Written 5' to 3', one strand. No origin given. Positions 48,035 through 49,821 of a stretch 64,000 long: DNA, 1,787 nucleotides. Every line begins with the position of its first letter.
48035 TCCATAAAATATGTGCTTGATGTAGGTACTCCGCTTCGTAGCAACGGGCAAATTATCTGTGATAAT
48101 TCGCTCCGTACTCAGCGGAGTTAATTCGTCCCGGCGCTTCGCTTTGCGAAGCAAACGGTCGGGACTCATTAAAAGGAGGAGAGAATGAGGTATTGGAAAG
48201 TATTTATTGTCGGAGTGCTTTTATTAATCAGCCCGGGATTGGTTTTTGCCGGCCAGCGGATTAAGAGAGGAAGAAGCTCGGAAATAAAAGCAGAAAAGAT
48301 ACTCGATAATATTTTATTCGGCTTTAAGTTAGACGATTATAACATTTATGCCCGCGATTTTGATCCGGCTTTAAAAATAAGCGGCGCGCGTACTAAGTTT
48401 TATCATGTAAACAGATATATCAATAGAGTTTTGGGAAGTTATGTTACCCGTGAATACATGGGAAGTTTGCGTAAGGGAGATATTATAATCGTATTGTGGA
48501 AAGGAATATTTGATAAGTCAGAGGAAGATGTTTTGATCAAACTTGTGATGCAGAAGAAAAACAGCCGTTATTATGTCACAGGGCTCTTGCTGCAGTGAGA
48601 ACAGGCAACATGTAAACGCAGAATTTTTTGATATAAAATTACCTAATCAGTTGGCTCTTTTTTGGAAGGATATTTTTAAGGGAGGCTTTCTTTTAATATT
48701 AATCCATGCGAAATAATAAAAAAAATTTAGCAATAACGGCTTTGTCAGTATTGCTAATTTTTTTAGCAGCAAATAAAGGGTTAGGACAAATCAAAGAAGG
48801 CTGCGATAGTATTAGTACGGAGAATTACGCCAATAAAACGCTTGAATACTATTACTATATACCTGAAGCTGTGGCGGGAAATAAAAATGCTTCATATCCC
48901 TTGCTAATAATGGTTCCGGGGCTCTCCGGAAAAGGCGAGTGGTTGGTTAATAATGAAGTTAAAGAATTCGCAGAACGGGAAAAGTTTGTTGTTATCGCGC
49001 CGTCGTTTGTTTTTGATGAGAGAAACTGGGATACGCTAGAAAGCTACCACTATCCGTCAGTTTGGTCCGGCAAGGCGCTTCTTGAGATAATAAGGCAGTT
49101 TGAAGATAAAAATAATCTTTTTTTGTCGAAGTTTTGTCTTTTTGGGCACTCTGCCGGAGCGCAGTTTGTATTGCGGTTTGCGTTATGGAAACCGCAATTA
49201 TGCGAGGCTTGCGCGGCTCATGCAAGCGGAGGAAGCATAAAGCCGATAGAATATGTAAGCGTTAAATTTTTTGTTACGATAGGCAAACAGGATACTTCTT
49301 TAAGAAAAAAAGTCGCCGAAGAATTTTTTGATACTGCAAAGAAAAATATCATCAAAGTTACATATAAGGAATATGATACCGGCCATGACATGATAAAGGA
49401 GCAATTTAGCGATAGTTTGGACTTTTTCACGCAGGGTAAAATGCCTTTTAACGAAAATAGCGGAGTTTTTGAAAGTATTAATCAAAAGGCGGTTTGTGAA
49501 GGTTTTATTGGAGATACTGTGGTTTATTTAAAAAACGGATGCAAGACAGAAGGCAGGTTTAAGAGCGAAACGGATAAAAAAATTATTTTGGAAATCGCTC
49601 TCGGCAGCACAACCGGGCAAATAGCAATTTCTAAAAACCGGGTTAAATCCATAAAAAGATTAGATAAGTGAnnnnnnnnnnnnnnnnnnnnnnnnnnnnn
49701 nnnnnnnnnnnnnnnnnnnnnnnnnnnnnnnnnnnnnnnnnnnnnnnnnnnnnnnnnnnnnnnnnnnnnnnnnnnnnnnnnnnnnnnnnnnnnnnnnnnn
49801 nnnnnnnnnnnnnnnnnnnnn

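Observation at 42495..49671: Shared C-terminal module of about 50 aa on two unrelated exported proteins (TPR protein and esterase)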

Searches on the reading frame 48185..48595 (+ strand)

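Call 4: search_protein_families(library=pfam, proteins=[window:48185-48595:+], max_evalue=1)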
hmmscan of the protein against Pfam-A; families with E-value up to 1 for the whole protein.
window:48185-48595:+ (137 aa): 1 family
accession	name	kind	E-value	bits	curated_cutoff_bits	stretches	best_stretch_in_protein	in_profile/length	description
PF01200.24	Ribosomal_S28e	-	0.15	12.5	25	1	84-103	35-54/64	Ribosomal protein S28e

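Call 38: search_protein_families(library=ncbifam, proteins=[window:48185-48595:+], max_evalue=0.01)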
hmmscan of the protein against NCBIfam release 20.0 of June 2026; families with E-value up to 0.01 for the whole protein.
window:48185-48595:+ (137 aa): 0 families

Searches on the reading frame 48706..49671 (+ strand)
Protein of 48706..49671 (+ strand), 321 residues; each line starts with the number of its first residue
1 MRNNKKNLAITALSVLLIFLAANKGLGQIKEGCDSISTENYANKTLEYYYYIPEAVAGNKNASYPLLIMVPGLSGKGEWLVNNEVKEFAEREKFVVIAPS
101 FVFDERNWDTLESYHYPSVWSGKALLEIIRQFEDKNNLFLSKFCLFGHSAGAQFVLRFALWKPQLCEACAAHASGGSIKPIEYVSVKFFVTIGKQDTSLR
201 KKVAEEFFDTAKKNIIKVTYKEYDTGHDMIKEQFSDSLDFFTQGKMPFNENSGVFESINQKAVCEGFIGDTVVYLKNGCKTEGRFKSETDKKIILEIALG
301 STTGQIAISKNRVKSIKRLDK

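Call 4: search_protein_families(library=pfam, proteins=[window:48706-49668:+], max_evalue=1)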
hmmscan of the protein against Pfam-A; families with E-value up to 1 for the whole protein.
window:48706-49668:+ (321 aa): 5 families
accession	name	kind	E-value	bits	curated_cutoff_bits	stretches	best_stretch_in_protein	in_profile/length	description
PF00561.26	Abhydrolase_1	-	0.0026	17.9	25.8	1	66-231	2-155/245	alpha/beta hydrolase fold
PF01738.24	DLH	-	0.011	15.8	21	1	56-228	5-187/217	Dienelactone hydrolase family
PF12146.15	Hydrolase_4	-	0.011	15.5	27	0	138-171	76-106/239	Serine aminopeptidase, S33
PF07224.18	Chlorophyllase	-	0.02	14.1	26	1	59-161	37-136/301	Chlorophyllase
PF00756.26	Esterase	-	0.069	13.3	22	1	45-173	7-147/251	Putative esterase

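Call 38: search_protein_families(library=ncbifam, proteins=[window:48706-49668:+], max_evalue=0.01)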
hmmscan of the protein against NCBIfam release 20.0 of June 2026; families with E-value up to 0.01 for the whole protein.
window:48706-49668:+ (321 aa): 1 family
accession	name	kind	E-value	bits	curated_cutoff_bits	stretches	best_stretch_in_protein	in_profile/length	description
NF050058.1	e_dPHAscl_type1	hypoth_equivalog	6.9e-10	38.9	150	1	43-174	5-137/276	extracellular catalytic domain type 1 short-chain-length polyhydroxyalkanoate depolymerase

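Call 43: find_encoding_contigs(protein=window:48706-49671:+, flank=6000, max_places=4)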
Protein window:48706-49671:+ (321 aa): no gene with exactly this product is on record in the collection.

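Call 46: find_homologous_proteins(query=window:48706-49668:+, max_evalue=0.00001)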
Query window:48706-49668:+ (321 aa): 91 proteins with E <= 0.00001 among 1183 candidates.
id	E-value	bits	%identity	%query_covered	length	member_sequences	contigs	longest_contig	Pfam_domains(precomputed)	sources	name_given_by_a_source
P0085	8.1e-205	697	100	96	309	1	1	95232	-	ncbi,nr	ncbi:MAG: hypothetical protein HY810_01240 [Candidatus Omnitrophica bacterium]|nr:hypothetical prote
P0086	2.2e-95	337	52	89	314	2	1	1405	PF00561.27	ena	-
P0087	1.7e-93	331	50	90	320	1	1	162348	-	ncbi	ncbi:MAG: hypothetical protein ABIG64_07345 [Candidatus Omnitrophota bacterium]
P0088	2.2e-93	331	51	98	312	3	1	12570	PF00561.27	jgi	-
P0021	1.3e-90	322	48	98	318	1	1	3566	-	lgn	-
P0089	1.2e-86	309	47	99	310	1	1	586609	PF10503.15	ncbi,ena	-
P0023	2.0e-86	308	49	91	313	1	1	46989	-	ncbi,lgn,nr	ncbi:MAG: hypothetical protein KKH34_06670 [Candidatus Omnitrophica bacterium]|nr:hypothetical prote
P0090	4.8e-83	297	57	71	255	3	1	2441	-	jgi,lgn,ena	-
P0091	2.4e-81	291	54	75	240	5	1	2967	-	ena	-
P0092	1.8e-80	289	60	66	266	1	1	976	-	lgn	-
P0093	4.5e-80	287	54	75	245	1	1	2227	-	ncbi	-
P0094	4.5e-79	284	57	74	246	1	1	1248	PF10503.15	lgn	-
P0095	5.4e-79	284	47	91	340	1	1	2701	-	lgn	-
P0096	5.4e-78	280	53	74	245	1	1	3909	PF07859.20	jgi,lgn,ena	-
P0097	1.4e-77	279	58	66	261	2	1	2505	-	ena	-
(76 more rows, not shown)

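Call 52: find_encoding_contigs(protein=P0085, flank=10000, max_places=3)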
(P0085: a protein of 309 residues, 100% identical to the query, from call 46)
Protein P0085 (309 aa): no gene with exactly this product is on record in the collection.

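Call 63: predict_structure(alignment_id=A5)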
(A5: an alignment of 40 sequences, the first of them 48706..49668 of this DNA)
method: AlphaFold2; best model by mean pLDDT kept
length: 321 residues; sequences in the alignment: 40
mean_pLDDT: 89.2   pTM: 0.74
mean pLDDT of the five models: 89.2, 89.1, 88.9, 88.9, 88.5
residues with pLDDT >= 90: 229; 70-90: 60; 50-70: 16; < 50: 16
segments of 3 or more residues with pLDDT < 50: 247-249, 252-264
pLDDT, mean of each block of 10 residues (from residue 1): 80 92 75 94 93 94 96 92 97 97 84 82 94 96 97 96 96 93 96 97 97 97 96 96 65 45 63 94 95 88 84 95 69
secondary structure, 60 per line:
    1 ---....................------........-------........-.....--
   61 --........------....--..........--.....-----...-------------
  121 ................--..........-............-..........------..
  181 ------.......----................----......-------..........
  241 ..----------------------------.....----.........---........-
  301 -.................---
elements in order: H4-23 E30-37 E45-52 H54-58 E63-70 H77-80 H83-92 E95-99 H121-136 E139-148 H150-161 E166-172 E187-193 H198-213 E218-223 H231-242 E271-275 E280-288 E292-299 E302-309 E313-318

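Call 65: fold_search(model_id=the predicted structure, library=pdb)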
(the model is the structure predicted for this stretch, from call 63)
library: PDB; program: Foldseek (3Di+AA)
matches with E <= 10: 1935; with E <= 0.001: 1368
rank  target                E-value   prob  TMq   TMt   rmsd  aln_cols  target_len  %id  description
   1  9o7u                  1.8e-11  1.00  0.49  0.58   5.5       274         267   18  Structure Determination of Pedobacter sp. KP-2 PahZ1 (released 2026-03-11)
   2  5vol_D                2.2e-11  1.00  0.53  0.63   5.9       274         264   16  Bacint_04212 ferulic acid esterase (released 2017-07-19)
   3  5vol_G                2.3e-11  1.00  0.51  0.62   5.8       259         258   17  Bacint_04212 ferulic acid esterase (released 2017-07-19)
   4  5vol_B                2.8e-11  1.00  0.50  0.60   6.7       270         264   15  Bacint_04212 ferulic acid esterase (released 2017-07-19)
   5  5vol_A                4.2e-11  1.00  0.53  0.64   5.9       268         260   17  Bacint_04212 ferulic acid esterase (released 2017-07-19)
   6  5vol_E                4.5e-11  1.00  0.53  0.64   6.5       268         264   16  Bacint_04212 ferulic acid esterase (released 2017-07-19)
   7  5vol_H                6.4e-11  1.00  0.51  0.62   4.2       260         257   17  Bacint_04212 ferulic acid esterase (released 2017-07-19)
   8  5vol_C                1.5e-10  1.00  0.53  0.62   6.0       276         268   16  Bacint_04212 ferulic acid esterase (released 2017-07-19)
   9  1z68_A                2.1e-10  1.00  0.50  0.24   5.8       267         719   14  Crystal Structure Of Human Fibroblast Activation Protein alpha (released 2005-04-12)
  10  3i6y_A                2.1e-10  1.00  0.50  0.57   5.0       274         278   14  Structure of an esterase from the oil-degrading bacterium Oleispira antarctica (released 2009-07-28)
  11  4b6g_B                2.3e-10  1.00  0.49  0.56   5.4       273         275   14  The Crystal Structure of the Neisserial Esterase D. (released 2012-11-14)
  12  3wyd_A                3.3e-10  1.00  0.47  0.76   3.5       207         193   19  C-terminal esterase domain of LC-Est1 (released 2014-11-12)
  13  7b5v_B                3.3e-10  1.00  0.50  0.47   4.6       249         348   16  The carbohydrate binding module family 48 (CBM48) and carboxy-terminal carbohydrate esterase family 1 (CE1) domains of (released 2021-03-10)
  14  3ls2_A                4.2e-10  1.00  0.48  0.55   5.4       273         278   13  Crystal structure of an S-formylglutathione hydrolase from Pseudoalteromonas haloplanktis TAC125 (released 2010-03-23)
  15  6vh9_A                5.0e-10  1.00  0.48  0.58   6.6       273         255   13  FphF, Staphylococcus aureus fluorophosphonate-binding serine hydrolases F, apo form (released 2020-09-16)
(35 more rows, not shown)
